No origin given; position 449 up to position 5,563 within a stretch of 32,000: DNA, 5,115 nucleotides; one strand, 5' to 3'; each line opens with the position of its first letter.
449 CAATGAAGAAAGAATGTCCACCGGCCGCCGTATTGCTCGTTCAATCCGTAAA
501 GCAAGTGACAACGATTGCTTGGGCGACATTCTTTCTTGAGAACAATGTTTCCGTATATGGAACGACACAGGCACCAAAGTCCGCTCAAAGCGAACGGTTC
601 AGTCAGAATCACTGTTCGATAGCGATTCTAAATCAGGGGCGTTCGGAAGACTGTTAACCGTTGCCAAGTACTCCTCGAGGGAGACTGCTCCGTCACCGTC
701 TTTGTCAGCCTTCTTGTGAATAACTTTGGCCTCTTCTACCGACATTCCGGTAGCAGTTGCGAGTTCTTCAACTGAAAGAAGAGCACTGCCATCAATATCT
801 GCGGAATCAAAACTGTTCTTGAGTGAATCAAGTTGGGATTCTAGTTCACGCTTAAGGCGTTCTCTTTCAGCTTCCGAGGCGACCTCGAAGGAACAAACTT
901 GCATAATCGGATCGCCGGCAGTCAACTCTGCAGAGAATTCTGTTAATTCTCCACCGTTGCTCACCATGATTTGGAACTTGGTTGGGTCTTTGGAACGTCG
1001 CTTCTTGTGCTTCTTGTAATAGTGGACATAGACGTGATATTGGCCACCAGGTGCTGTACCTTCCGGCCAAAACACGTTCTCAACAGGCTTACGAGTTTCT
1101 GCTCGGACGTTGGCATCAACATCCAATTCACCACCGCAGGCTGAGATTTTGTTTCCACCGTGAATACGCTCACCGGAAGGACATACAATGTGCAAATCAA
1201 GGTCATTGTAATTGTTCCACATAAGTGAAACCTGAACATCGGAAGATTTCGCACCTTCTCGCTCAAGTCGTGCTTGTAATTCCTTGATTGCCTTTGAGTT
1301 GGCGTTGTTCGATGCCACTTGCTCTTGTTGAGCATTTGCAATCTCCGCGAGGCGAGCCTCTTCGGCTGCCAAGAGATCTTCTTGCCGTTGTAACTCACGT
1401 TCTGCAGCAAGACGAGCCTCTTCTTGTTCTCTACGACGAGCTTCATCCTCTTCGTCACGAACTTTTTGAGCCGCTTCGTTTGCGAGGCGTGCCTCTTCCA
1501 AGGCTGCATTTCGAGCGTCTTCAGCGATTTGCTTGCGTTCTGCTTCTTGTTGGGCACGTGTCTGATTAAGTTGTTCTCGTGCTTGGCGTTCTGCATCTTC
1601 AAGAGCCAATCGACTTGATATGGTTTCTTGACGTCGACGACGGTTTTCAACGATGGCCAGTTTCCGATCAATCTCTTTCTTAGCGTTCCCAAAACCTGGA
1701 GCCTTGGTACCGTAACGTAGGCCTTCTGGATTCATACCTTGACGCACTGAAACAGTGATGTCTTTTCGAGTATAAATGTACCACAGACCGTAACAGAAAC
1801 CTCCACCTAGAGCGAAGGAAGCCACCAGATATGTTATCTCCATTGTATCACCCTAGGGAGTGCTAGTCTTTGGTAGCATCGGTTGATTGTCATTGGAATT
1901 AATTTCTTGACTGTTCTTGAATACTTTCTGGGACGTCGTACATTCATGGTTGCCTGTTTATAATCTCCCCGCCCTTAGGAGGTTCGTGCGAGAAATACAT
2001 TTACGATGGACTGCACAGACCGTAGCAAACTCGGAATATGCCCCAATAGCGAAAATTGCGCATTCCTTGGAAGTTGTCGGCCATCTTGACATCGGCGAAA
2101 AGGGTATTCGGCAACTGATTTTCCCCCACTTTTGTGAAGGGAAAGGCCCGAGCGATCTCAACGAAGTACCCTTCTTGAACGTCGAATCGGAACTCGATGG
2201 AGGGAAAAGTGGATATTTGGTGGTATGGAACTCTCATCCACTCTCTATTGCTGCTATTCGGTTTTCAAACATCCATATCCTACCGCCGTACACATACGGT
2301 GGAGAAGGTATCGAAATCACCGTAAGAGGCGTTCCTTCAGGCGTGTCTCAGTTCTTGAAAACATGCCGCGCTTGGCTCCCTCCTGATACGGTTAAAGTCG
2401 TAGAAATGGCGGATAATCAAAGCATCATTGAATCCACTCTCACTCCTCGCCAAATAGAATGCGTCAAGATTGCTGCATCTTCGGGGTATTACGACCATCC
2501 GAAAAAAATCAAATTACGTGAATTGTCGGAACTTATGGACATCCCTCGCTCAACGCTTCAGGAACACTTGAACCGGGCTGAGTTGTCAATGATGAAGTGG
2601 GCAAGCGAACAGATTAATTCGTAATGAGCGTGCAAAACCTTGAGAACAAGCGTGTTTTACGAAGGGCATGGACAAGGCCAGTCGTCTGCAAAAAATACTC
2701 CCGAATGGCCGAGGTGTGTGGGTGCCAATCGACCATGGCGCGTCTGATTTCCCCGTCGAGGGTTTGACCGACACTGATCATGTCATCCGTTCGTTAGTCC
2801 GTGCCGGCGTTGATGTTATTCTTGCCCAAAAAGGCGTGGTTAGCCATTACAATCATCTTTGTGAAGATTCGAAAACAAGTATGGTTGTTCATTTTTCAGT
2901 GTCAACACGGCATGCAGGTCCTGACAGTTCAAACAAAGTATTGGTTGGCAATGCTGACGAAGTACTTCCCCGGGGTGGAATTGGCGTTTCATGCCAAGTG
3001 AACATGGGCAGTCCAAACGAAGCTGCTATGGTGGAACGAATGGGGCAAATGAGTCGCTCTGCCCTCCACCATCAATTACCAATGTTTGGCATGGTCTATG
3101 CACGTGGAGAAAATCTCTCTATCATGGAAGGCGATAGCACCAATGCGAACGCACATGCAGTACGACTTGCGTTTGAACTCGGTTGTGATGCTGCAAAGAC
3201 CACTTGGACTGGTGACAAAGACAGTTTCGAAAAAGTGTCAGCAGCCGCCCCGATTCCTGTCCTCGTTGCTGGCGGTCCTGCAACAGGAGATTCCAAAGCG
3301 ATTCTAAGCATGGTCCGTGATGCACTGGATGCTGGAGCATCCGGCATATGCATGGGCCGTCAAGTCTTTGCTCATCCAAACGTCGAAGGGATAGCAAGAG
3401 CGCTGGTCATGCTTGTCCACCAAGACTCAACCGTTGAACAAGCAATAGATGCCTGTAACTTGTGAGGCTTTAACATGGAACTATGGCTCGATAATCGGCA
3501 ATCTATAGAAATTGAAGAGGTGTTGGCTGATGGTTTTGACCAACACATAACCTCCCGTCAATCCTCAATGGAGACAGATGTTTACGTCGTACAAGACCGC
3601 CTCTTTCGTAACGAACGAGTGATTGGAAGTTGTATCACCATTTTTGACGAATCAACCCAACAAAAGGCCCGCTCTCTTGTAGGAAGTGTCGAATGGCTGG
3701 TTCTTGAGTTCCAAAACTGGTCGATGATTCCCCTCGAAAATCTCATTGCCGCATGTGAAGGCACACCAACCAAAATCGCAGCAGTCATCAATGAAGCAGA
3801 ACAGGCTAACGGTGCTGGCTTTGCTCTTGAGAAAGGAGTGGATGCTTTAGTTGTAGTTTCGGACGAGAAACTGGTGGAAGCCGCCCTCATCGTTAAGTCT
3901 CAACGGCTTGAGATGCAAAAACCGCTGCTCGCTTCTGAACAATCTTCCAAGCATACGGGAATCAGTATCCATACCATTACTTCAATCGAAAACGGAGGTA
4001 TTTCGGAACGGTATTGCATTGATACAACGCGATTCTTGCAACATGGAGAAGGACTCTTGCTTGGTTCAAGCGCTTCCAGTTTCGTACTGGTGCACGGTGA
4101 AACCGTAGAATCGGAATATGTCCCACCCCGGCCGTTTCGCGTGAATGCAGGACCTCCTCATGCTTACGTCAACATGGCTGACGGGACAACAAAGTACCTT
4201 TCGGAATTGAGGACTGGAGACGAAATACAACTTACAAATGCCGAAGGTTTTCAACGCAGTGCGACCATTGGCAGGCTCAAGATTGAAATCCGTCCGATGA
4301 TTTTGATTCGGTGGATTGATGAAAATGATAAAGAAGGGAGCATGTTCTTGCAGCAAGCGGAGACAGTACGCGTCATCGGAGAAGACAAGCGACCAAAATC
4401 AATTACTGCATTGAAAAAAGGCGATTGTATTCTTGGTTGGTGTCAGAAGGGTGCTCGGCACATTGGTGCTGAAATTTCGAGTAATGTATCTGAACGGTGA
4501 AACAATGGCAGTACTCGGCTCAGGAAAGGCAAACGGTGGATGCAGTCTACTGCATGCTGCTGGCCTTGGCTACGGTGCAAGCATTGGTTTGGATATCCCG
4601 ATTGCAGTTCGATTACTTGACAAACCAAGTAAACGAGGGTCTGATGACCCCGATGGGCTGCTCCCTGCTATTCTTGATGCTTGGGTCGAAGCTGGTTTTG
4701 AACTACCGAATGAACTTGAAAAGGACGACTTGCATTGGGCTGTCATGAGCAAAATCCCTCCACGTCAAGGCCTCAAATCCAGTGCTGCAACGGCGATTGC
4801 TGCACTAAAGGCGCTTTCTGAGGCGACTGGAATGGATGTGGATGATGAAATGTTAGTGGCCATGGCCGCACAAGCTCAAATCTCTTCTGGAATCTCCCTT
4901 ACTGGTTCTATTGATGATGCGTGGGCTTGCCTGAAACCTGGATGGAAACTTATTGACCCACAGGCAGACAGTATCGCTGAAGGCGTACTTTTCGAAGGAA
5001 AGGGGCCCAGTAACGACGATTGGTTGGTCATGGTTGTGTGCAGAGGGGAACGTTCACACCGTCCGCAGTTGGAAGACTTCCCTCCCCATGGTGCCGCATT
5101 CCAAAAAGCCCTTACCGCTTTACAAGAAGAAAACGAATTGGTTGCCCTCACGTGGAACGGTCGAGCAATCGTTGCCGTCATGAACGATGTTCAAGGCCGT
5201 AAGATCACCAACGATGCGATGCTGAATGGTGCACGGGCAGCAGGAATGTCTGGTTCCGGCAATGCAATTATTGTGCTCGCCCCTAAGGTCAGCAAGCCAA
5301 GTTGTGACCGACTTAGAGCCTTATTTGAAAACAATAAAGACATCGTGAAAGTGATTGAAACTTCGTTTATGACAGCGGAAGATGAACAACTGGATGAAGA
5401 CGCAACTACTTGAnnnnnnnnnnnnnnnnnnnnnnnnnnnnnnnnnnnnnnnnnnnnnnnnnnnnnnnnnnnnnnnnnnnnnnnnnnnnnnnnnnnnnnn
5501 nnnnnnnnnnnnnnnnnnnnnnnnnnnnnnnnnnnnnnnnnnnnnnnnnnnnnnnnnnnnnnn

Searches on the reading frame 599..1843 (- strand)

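Call 86: search_protein_families(library=pfam, proteins=[window:599-1843:-], max_evalue=0.001)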
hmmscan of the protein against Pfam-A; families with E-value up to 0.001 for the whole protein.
window:599-1843:- (414 aa): 3 families
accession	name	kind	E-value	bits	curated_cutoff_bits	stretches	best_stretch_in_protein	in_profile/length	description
PF13499.12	EF-hand_7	-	4.6e-08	33.7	30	1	340-394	3-64/67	EF-hand domain pair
PF00036.39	EF-hand_1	-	1.2e-06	28.1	25.4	0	372-397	2-27/29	EF hand domain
PF13202.12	EF-hand_5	-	0.00017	21.3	25.9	0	377-392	6-21/25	EF hand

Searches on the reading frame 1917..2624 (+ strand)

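Call 86: search_protein_families(library=pfam, proteins=[window:1917-2624:+], max_evalue=0.001)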
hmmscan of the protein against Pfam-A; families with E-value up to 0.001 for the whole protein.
window:1917-2624:+ (235 aa): 1 family
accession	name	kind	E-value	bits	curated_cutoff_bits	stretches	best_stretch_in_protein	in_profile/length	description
PF04967.18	HTH_10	-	1.2e-16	60.7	23.1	1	175-225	1-51/53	HTH DNA binding domain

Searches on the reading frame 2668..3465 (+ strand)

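Call 86: search_protein_families(library=pfam, proteins=[window:2668-3465:+], max_evalue=0.001)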
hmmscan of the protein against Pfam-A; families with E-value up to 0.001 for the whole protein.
window:2668-3465:+ (265 aa): 2 families
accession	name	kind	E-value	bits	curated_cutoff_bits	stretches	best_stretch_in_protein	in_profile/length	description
PF01791.15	DeoC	-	2.3e-32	112.9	23.8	1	18-236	3-229/229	DeoC/LacD family aldolase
PF22649.2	Cgl0159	-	2.8e-06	27.3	27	1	110-245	109-246/251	Cgl0159-like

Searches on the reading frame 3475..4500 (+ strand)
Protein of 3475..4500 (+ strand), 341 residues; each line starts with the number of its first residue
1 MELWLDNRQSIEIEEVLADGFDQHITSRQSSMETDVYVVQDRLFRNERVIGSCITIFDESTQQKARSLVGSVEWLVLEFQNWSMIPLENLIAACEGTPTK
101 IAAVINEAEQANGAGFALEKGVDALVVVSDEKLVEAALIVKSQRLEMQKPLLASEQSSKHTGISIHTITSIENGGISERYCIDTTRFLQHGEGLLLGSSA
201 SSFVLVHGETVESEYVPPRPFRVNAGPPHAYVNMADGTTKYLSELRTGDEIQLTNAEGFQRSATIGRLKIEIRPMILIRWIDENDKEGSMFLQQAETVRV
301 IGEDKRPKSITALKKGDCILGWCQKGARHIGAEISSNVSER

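Call 86: search_protein_families(library=pfam, proteins=[window:3475-4500:+], max_evalue=0.001)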
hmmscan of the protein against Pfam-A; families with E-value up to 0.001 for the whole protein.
window:3475-4500:+ (341 aa): 1 family
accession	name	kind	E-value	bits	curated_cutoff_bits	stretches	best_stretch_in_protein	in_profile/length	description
PF01959.21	DHQS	-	8.8e-87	291.6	22.2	1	27-341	41-344/344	3-dehydroquinate synthase II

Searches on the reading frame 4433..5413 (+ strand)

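Call 86: search_protein_families(library=pfam, proteins=[window:4433-5413:+], max_evalue=0.001)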
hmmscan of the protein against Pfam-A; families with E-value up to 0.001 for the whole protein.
window:4433-5413:+ (326 aa): 1 family
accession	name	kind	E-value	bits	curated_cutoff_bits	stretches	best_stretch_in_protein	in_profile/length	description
PF00288.32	GHMP_kinases_N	-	6.6e-11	42.7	22.3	1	98-167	16-84/87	GHMP kinases N terminal domain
